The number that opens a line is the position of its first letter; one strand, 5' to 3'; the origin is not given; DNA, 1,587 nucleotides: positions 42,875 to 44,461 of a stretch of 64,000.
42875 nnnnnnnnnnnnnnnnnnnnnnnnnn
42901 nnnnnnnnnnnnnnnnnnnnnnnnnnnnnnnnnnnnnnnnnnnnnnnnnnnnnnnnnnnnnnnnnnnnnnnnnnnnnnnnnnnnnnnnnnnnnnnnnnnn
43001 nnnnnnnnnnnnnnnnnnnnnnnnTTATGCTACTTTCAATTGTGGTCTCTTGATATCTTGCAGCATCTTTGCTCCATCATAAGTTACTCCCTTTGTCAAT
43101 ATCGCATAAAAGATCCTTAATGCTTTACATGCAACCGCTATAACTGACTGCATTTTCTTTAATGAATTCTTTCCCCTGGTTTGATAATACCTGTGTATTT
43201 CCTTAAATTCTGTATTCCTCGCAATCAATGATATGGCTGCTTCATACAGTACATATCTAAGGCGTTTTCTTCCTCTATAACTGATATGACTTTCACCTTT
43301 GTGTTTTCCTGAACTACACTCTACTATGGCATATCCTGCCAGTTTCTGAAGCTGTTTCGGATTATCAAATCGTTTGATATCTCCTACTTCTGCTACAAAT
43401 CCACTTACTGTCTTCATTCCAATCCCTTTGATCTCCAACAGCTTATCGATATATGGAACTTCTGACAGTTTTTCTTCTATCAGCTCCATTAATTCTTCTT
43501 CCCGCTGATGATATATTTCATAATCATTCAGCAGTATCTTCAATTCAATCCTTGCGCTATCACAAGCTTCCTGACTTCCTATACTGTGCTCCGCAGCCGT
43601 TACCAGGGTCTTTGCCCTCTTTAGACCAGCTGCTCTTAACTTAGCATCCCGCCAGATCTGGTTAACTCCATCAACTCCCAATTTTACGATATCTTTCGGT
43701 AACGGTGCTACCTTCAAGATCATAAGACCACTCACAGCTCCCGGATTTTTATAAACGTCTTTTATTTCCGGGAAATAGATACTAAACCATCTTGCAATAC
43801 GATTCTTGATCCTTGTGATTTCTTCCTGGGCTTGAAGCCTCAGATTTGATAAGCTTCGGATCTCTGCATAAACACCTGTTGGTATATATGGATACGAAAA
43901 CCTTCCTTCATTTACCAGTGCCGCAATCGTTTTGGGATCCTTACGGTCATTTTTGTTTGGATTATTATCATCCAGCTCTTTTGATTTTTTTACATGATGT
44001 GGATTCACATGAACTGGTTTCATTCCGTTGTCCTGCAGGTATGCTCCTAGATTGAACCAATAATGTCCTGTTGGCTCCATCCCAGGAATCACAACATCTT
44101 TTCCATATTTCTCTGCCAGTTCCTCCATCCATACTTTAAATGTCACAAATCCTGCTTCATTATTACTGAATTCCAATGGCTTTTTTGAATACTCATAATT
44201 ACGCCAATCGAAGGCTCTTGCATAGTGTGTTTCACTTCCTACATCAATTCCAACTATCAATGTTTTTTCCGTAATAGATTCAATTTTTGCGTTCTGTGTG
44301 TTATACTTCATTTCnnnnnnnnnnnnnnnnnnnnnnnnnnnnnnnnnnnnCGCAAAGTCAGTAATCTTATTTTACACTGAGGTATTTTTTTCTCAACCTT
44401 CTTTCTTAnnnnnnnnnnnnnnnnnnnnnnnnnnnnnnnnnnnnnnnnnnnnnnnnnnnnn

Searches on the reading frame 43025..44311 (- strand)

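Call 16: search_protein_families(library=phrogs, proteins=[window:43025-44311:-], max_evalue=0.00001)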
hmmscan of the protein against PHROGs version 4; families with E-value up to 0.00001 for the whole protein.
window:43025-44311:- (428 aa): 2 families
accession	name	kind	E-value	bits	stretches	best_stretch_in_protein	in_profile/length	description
phrog_2199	-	integration and excision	2.6e-66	225.2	1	17-412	3-349/356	transposase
phrog_21610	-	unknown function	3.1e-19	70.5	1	293-414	4-128/143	-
